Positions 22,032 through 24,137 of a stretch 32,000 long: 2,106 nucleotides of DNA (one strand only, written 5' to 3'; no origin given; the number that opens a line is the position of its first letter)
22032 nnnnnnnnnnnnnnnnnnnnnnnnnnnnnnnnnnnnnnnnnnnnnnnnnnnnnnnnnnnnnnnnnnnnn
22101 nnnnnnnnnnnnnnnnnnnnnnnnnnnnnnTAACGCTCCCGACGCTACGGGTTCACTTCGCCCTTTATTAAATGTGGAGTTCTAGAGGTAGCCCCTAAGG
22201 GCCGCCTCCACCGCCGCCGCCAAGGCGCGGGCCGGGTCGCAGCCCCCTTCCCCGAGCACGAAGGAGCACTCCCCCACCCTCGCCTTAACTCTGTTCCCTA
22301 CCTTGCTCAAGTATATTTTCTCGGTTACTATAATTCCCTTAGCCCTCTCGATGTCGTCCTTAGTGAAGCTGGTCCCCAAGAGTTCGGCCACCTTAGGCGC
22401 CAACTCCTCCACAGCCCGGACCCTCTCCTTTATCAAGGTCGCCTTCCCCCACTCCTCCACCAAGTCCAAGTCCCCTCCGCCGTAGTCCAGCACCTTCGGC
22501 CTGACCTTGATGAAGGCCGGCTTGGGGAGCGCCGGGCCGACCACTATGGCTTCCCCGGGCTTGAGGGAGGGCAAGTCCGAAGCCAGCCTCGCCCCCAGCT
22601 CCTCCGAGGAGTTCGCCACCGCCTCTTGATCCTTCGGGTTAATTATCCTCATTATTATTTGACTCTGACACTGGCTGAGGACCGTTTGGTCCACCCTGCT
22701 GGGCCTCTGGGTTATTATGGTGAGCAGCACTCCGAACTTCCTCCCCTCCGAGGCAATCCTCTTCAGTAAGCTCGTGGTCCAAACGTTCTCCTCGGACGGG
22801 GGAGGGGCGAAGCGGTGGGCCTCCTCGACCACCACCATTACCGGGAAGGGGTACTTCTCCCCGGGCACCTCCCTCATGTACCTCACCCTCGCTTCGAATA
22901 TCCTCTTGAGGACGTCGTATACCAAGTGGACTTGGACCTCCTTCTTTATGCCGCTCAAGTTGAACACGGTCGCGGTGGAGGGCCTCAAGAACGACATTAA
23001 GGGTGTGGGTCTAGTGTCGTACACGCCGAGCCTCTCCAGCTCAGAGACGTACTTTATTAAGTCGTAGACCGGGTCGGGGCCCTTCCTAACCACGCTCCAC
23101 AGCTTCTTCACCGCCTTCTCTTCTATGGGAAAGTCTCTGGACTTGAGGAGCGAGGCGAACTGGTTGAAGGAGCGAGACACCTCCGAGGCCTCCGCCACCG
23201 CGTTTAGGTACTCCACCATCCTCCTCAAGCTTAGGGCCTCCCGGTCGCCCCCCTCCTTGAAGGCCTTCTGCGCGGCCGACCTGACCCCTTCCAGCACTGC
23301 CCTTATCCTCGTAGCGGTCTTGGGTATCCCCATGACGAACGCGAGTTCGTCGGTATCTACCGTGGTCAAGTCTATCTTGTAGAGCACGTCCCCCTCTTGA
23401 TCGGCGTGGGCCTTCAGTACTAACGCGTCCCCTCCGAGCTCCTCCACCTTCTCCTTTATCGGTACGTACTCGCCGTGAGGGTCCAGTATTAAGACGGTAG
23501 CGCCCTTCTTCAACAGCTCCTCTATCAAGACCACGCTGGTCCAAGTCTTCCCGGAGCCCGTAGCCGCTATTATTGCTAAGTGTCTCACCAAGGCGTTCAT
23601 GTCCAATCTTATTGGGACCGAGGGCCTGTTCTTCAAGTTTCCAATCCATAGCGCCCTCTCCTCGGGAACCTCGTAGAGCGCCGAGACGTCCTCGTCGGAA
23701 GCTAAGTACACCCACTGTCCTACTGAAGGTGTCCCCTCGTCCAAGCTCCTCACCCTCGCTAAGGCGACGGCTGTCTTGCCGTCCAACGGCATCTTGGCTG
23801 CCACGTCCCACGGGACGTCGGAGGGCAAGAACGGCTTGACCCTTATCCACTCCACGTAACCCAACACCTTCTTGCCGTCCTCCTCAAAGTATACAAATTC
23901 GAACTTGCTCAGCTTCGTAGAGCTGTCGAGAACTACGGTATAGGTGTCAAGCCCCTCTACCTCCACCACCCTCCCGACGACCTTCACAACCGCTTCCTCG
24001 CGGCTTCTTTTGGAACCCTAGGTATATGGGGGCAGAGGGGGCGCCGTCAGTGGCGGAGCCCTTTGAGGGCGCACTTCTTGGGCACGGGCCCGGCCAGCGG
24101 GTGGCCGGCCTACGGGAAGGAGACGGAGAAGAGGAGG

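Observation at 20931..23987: HerA-family ATPase followed by a wHTH + multi-zinc-ribbon + PD-(D/E)xK-like protein: candidate non-canonical HerA-nuclease module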

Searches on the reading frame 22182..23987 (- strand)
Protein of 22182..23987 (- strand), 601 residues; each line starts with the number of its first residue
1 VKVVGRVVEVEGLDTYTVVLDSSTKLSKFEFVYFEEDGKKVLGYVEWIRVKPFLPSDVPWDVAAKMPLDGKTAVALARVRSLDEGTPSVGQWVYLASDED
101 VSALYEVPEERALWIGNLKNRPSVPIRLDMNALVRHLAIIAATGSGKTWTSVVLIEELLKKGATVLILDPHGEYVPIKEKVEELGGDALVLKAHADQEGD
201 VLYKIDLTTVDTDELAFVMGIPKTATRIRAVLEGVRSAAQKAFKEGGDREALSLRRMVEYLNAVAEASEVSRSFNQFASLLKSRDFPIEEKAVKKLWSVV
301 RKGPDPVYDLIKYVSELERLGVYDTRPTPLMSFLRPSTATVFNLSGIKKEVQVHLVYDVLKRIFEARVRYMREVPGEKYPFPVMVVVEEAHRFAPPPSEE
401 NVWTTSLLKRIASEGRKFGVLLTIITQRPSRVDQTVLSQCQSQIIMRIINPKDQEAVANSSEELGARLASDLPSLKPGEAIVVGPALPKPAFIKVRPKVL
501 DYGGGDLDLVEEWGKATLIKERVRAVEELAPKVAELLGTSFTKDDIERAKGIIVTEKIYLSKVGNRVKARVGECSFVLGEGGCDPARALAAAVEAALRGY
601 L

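Call 3: search_protein_families(library=pfam, proteins=[window:22182-23987:-], max_evalue=0.1)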
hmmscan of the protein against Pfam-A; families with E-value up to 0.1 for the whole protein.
window:22182-23987:- (601 aa): 12 families
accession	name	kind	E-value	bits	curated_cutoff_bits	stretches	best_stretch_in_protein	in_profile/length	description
PF01935.23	DUF87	-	3.5e-31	109.5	23.2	1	115-363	3-220/220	Helicase HerA, central domain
PF05872.18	HerA_C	-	1.5e-06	27.6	22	1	121-177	8-64/502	Helicase HerA-like C-terminal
PF10412.15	TrwB_AAD_bind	-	1.3e-05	24.7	20.5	1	128-175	9-56/387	Type IV secretion-system coupling protein DNA-binding domain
PF04851.21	ResIII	-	3.2e-05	24.3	22.5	1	135-168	24-59/164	Type III restriction enzyme, res subunit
PF02534.20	T4SS-DNA_transf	-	0.00016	21.1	20.1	1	110-186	29-94/468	Type IV secretory system Conjugative DNA transfer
PF01580.24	FtsK_SpoIIIE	-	0.0014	18.5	24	0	397-430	187-220/221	FtsK/SpoIIIE family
PF00270.35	DEAD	-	0.0039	17.4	26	1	135-199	15-82/167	DEAD/DEAH box helicase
PF13401.12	AAA_22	-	0.017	15.8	27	0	136-170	7-41/130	AAA domain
PF09378.16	HAS-barrel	-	0.021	15.4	25.2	1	4-50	1-47/90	HAS barrel domain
PF25199.1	nSTAND_NTPase5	-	0.038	14.2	34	0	136-198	43-108/145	Novel STAND NTPase 5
PF01656.29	CbiA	-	0.041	14.3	25.4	0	142-267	7-68/125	CobQ/CobB/MinD/ParA nucleotide binding domain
PF12846.13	AAA_10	-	0.063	12.7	27.5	0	136-193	23-80/362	AAA-like domain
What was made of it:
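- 22182..23987 (-): herA: 601-aa HerA-family hexameric ATPase. It is the orthologue of the NurA/Mre11/Rad50-linked double-strand-break repair HerA of Thermoproteota. Pfam DUF87 at 3.5e-31 (call 3).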

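Call 4: search_protein_families(library=ncbifam, proteins=[window:22182-23987:-], max_evalue=0.1)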
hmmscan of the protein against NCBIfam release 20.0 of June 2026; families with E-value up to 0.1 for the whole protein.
window:22182-23987:- (601 aa): 16 families
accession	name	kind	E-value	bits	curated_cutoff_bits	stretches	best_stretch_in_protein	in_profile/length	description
NF040819.1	helicase_HerA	equivalog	5e-66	223.4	970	2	381-530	402-552/561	DNA double-strand break repair helicase HerA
NF040937.1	HerA_Thermprot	equivalog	1.3e-55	188.8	800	2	328-516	298-482/487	DNA double-strand break repair helicase HerA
NF042944.1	HerA_antiphage_2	equivalog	3.5e-34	118.5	850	2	338-515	378-562/576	anti-phage-associated helicase HerA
NF053655.1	CedD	equivalog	1.5e-32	113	600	2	338-496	382-526/527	DNA-translocating ATPase CedD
NF042943.1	HerA_antiphage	equivalog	7.8e-31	107.2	800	2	376-496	428-550/566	anti-phage-associated helicase HerA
NF033849.1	ser_rich_anae_1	subfamily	3.8e-08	31.2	650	1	382-458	1018-1100/1163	serine-rich protein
NF045975.1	VirB4_plasma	equivalog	5e-07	27.8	590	1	138-181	519-562/894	Mbov_0397 family ICE element conjugal transfer ATPase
TIGR03743.1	SXT_TraD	subfamily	2.1e-05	23.2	366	1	124-173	165-214/636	conjugative transfer system coupling protein TraD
NF045971.1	conju_CD1110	equivalog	0.00018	19.9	325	1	139-197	420-476/752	VirB4-like conjugal transfer ATPase, CD1110 family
TIGR03925.1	T7SS_EccC_b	equivalog_domain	0.0012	17.2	346.55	1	406-481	207-274/564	type VII secretion protein EccCb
TIGR02746.1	TraC-F-type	equivalog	0.022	12.6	567.05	1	138-174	434-470/800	type IV secretion system protein TraC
NF041214.1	plasmid_TraB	equivalog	0.029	12.9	800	0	135-170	249-285/639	plasmid transfer protein TraB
TIGR03754.1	conj_TOL_TraD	equivalog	0.03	12.8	647.55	1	124-173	170-219/643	type IV conjugative transfer system coupling protein TraD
NF041447.1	TrbC_conju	equivalog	0.039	12.4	800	1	126-151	121-146/685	F-type conjugative transfer protein TrbC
NF041017.1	DNA_import_CedB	equivalog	0.052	12.2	700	0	322-429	419-516/590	DNA import protein CedB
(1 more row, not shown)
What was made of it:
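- DSB-repair HerA models score higher than the anti-phage HerA models (223 and 189 bits against 118 and 107, call 4).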

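Call 5: search_protein_families(library=padloc, proteins=[window:22182-23987:-], max_evalue=0.1)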
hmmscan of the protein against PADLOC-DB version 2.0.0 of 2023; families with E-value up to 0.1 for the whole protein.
window:22182-23987:- (601 aa): 19 families
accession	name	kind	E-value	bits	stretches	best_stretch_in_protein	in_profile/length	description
PDLC04105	HerA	-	1.6e-57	193.4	1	86-529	112-569/576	-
PDLC04098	HerA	-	7.9e-40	135.1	2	339-496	486-647/686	-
PDLC04103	HerA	-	3.4e-39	132.6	2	381-496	440-557/579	-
PDLC04102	HerA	-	9.6e-38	127.9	2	339-516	467-640/654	-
PDLC04140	mad8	-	1.6e-34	117.9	1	124-510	18-314/314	mads_8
PDLC04106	HerA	-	2e-34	117.1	2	339-517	471-650/667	-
PDLC02185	HerA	-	5.1e-33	112.6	2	376-514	440-580/585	-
PDLC04100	HerA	-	1.8e-32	110.8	2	376-496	434-556/580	-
PDLC02188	HerA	-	2.1e-32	110.7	2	337-515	377-562/578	-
PDLC04097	HerA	-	1.8e-26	90.9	2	403-497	497-594/618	-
PDLC04104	HerA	-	3.8e-26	89.7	1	356-529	198-371/379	-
PDLC01055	HerA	-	5.7e-22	76.2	2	313-499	356-528/532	Type III coevolved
PDLC02684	DndH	-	2.9e-09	33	1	133-428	1366-1637/1715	DndH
PDLC04107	HerA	-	1.9e-08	31.7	1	110-180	144-216/306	-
PDLC04101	HerA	-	3.6e-08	30.5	1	107-180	140-215/400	-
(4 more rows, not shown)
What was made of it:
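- PADLOC HerA models hit the 601-aa protein (best 1.6e-57, call 5).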

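Call 7: search_solved_structures(query=window:22182-23987:-, max_evalue=0.001)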
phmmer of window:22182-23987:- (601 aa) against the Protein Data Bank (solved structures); distinct sequences matched with E-value up to 0.001: 10.
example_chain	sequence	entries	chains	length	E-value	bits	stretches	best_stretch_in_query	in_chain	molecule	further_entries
9x1l_A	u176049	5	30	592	2.7e-46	161.6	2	380-516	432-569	DNA helicase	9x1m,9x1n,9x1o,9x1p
4d2i_A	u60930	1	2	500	2.5e-44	155.1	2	316-520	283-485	HERA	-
8xau_A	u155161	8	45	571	1.3e-31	113.1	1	331-527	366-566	ATP-binding protein | HerA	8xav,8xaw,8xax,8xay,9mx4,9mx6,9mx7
8wiv_A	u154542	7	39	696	1.6e-29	106.3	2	338-498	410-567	Helicase HerA central domain-containing protein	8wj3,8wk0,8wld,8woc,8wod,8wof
9c1m_M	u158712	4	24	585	3e-28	102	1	330-496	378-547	ATP-binding protein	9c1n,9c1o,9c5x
8ziq_M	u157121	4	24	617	6.9e-26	94.3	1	330-496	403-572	HerA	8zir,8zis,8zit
8j4u_M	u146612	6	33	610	6.9e-19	71.1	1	375-517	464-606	Nucleoside triphosphate hydrolase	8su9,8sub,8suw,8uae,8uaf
8yho_A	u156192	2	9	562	1.4e-16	63.5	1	341-495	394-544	DUF87 domain-containing protein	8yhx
7f6d_B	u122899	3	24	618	0.00016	23.8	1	326-494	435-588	HerA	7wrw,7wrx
8wet_A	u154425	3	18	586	0.00093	21.2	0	382-457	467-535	TdpA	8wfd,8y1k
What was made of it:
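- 22182..23987 (-): PDB HerA chains match at 1e-44 to 1e-46 (call 7).
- Closest known: Archaeal DSB-repair HerA. Different: It is ~100 aa longer than the 500-aa Sulfolobus HerA chain (call 7), as are its Thermoproteales orthologues.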

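Call 14: find_homologous_proteins(query=window:22182-23987:-, max_evalue=1e-20)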
Query window:22182-23987:- (601 aa): 1287 proteins with E <= 1e-20 among 8000 candidates; the best 120 are listed.
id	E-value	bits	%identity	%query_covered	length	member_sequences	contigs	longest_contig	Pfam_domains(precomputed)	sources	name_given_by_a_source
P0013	0.0e+0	1304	100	99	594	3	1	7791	PF10412.16,PF01935.24,PF05872.19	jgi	-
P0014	0.0e+0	1073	79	100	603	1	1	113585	PF01935.24,PF05872.19,PF04851.22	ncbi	-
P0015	0.0e+0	1071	81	99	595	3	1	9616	PF10412.16,PF01935.24,PF05872.19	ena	-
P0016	0.0e+0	1033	77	98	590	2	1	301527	PF01935.24,PF05872.19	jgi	-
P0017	2.0e-269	913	67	100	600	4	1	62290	PF01935.24,PF05872.19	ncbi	-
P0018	4.0e-269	912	67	100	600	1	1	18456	PF01935.24,PF05872.19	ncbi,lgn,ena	-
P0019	2.0e-268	910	68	100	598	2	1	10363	PF01935.24,PF05872.19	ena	-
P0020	5.2e-227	773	59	99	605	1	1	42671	PF10412.16,PF01935.24,PF05872.19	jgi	-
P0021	7.7e-227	773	59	100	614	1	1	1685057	PF10412.16,PF01935.24,PF05872.19,PF02534.21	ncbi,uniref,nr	ncbi:ATPase [Ignicoccus pacificus DSM 13166]|uniref:ATPase n=1 Tax=Ignicoccus pacificus DSM 13166 Ta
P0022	7.6e-226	769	56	100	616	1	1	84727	PF01935.24,PF09378.17,PF05872.19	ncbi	-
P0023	9.4e-225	766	60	97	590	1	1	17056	PF10412.16,PF01935.24,PF05872.19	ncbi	-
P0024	1.4e-220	752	60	95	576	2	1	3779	PF01935.24,PF05872.19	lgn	-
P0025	9.2e-166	571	47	100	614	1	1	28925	PF10412.16,PF01935.24,PF09378.17,PF05872.19,PF04851.22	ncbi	-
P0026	4.8e-164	565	46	100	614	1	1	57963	PF10412.16,PF01935.24,PF09378.17,PF05872.19,PF04851.22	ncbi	-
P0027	3.5e-140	487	45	86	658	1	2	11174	PF01935.24,PF05872.19,PF01580.25,PF04851.22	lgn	-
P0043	1.8e-129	451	41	92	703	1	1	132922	PF01935.24,PF09378.17,PF05872.19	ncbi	-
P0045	7.3e-128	446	42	91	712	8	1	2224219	PF01935.24,PF05872.19,PF02534.21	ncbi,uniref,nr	ncbi:ATP-binding protein [Pyrodictium abyssi]|uniref:ATP-binding protein n=1 Tax=Pyrodictium abyssi 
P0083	1.2e-117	412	40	93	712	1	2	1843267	PF01935.24,PF09378.17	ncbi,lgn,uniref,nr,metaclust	ncbi:HerA-ATP synthase with barrel domain [Pyrolobus fumarii 1A]|uniref:HerA-ATP synthase with barre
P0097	3.6e-114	401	41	92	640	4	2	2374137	PF10412.16,PF01935.24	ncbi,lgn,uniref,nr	ncbi:ATP-binding protein [Vulcanisaeta distributa]|uniref:Helicase HerA central domain-containing pr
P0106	1.6e-106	375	40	90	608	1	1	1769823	PF10412.16,PF01935.24,PF09378.17,PF05872.19,PF02534.21,PF04851.22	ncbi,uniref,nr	ncbi:helicase HerA domain-containing protein [Pyrobaculum neutrophilum]|uniref:Uncharacterized prote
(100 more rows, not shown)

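Call 15: find_encoding_contigs(protein=P0021, flank=6000, max_places=1)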
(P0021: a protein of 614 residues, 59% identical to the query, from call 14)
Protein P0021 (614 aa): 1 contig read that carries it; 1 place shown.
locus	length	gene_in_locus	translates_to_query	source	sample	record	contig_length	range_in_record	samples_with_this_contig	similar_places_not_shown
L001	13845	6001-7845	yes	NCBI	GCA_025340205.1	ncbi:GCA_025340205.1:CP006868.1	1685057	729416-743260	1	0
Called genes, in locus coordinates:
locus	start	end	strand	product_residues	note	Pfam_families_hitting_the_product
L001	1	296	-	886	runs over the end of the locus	PF02463:SMC_N, PF13166:AAA_13 (faint), PF13175:AAA_15, PF13304:AAA_21 (weak), PF13476:AAA_23 (faint), PF13555:AAA_29 (weak), PF04423:Rad50_zn_hook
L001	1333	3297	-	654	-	PF04312:DUF460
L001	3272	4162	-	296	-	PF01636:APH (faint), PF09202:Rio2_N, PF01163:RIO1, PF06293:Kdo (weak), PF17667:Pkinase_fungal (faint)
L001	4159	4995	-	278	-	PF26553:PDDEXK_19, PF13560:HTH_31 (weak), PF01381:HTH_3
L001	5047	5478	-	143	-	PF01886:DUF61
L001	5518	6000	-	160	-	-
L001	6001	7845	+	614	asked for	PF01935:DUF87, PF02534:T4SS-DNA_transf (weak), PF05872:HerA_C (faint), PF10412:TrwB_AAD_bind (weak)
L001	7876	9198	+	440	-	PF18551:TackOD1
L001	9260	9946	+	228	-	PF01487:DHquinase_I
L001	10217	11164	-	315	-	PF25084:LbH_EIF2B (weak), PF25087:GMPPB_C, PF00132:Hexapep (weak)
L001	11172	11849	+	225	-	PF00149:Metallophos (weak), PF12850:Metallophos_2 (weak)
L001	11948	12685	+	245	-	PF00753:Lactamase_B, PF13483:Lactamase_B_3, PF12706:Lactamase_B_2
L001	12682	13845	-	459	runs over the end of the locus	PF02403:Seryl_tRNA_N, PF00587:tRNA-synt_2b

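Call 16: find_encoding_contigs(protein=P0045, flank=6000, max_places=1)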
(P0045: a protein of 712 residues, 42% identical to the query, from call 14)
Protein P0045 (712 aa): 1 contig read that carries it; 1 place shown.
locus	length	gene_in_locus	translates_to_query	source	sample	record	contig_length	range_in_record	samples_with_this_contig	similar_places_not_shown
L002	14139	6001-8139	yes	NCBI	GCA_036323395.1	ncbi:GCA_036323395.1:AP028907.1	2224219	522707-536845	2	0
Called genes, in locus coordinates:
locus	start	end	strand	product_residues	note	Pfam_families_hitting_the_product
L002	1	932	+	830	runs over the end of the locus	PF00403:HMA, PF00122:E1-E2_ATPase, PF00702:Hydrolase, PF12710:HAD (weak), PF08282:Hydrolase_3 (faint)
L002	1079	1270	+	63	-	PF04945:YHS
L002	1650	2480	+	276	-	-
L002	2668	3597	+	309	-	PF00924:MS_channel_2nd, PF21082:MS_channel_3rd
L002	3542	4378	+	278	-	PF13938:DUF4213 (weak), PF04016:DUF364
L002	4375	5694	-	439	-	PF04055:Radical_SAM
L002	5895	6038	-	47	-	-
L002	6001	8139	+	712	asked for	PF02534:T4SS-DNA_transf (weak), PF01935:DUF87, PF05872:HerA_C (faint)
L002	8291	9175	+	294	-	PF02423:OCD_Mu_crystall, PF01488:Shikimate_DH (weak)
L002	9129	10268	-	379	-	PF02653:BPD_transp_2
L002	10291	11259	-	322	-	PF02653:BPD_transp_2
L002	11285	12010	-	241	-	PF13476:AAA_23 (faint), PF00005:ABC_tran, PF02463:SMC_N (faint), PF13304:AAA_21 (faint)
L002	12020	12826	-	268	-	PF00005:ABC_tran, PF02463:SMC_N (faint), PF13555:AAA_29 (weak), PF13304:AAA_21 (faint), PF12399:BCA_ABC_TP_C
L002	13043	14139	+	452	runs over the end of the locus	PF04348:LppC (weak), PF13458:Peripla_BP_6, PF01094:ANF_receptor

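Call 17: find_encoding_contigs(protein=P0097, flank=6000, max_places=1)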
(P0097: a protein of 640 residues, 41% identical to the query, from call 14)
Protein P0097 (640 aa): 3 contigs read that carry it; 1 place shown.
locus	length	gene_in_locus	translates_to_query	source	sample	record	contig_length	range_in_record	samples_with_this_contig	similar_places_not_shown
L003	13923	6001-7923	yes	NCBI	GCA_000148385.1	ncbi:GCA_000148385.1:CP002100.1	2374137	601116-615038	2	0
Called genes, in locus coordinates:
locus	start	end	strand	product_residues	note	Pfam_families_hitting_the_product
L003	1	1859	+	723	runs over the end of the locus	PF05317:Thermopsin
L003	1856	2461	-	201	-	PF06195:DUF996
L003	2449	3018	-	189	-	PF02778:tRNA_int_endo_N, PF01974:tRNA_int_endo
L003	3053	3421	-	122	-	-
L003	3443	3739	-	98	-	-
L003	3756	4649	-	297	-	PF02082:Rrf2, PF03444:WHD_HrcA, PF08279:HTH_11, PF00571:CBS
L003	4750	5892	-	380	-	PF00291:PALP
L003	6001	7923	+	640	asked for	PF01935:DUF87, PF10412:TrwB_AAD_bind (faint)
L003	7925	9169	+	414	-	PF00149:Metallophos, PF12850:Metallophos_2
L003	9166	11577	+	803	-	PF00005:ABC_tran (faint), PF02463:SMC_N, PF13166:AAA_13 (faint), PF13175:AAA_15, PF13476:AAA_23, PF04513:Baculo_PEP_C (faint), PF13851:GAS (faint), PF13304:AAA_21 (weak), +1 more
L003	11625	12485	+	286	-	-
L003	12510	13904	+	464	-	PF02629:CoA_binding, PF13380:CoA_binding_2, PF13607:Succ_CoA_lig, PF19045:Ligase_CoA_2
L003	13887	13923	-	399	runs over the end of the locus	PF00999:Na_H_Exchanger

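Call 18: find_encoding_contigs(protein=P0106, flank=6000, max_places=1)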
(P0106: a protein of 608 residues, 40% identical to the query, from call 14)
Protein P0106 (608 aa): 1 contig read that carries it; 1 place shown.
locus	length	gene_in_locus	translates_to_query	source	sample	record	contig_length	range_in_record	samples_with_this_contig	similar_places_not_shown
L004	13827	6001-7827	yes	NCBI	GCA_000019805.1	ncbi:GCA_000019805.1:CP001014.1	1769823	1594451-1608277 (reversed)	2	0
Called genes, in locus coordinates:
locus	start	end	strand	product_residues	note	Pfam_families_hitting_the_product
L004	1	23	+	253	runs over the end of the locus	PF00528:BPD_transp_1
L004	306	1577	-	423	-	-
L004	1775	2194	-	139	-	PF00571:CBS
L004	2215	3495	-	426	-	-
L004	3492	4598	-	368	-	PF20030:bpMoxR, PF07728:AAA_5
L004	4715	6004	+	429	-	PF09376:NurA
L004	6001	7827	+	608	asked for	PF09378:HAS-barrel, PF02534:T4SS-DNA_transf (faint), PF01935:DUF87, PF04851:ResIII (faint), PF05872:HerA_C (faint), PF10412:TrwB_AAD_bind (faint)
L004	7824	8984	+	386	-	PF00149:Metallophos, PF12850:Metallophos_2 (weak)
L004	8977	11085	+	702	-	PF00005:ABC_tran (faint), PF02463:SMC_N, PF13175:AAA_15 (weak), PF13476:AAA_23, PF13555:AAA_29 (weak), PF13166:AAA_13 (weak), PF13304:AAA_21 (weak)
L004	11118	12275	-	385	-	PF03463:eRF1_1, PF18854:baeRF_family10, PF03464:eRF1_2, PF18859:acVLRF1, PF03465:eRF1_3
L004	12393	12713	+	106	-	PF00338:Ribosomal_S10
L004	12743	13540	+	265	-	PF01975:SurE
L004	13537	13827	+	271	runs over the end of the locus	-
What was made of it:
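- On Archaeal DSB-repair HerA: Several orthologues carry precomputed HAS-barrel hits (calls 14, 18).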

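Call 38: find_encoding_contigs(protein=P0043, flank=8000, max_places=1)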
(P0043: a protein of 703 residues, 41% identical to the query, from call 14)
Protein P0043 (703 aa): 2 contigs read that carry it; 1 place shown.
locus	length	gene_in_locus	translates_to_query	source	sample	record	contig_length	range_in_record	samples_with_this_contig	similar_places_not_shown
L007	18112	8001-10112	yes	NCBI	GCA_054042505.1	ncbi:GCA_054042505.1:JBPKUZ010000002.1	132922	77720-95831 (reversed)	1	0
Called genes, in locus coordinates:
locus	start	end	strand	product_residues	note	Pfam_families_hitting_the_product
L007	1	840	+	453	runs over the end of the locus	PF02540:NAD_synthase (weak), PF01507:PAPS_reduct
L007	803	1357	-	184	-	PF00149:Metallophos, PF12850:Metallophos_2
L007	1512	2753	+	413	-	PF05559:DUF763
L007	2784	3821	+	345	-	-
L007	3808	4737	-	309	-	PF01040:UbiA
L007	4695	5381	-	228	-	PF00730:HhH-GPD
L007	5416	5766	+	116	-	PF04434:SWIM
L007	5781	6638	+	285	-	PF03602:Cons_hypoth95 (weak), PF05175:MTS (weak), PF13649:Methyltransf_25 (weak)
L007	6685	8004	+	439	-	-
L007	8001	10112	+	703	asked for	PF09378:HAS-barrel (weak), PF01935:DUF87, PF05872:HerA_C (faint)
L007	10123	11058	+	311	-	PF18551:TackOD1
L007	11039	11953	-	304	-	PF00482:T2SSF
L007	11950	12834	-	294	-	-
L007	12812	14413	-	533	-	PF00437:T2SSE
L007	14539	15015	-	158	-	-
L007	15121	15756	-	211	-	PF06745:ATPase (faint)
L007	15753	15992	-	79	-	PF22511:PBP2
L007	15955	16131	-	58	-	PF01402:RHH_1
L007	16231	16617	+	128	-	PF03692:CxxCxxCC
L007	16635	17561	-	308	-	PF10343:Q_salvage (weak), PF09171:AGOG (weak)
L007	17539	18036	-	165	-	PF22769:DCD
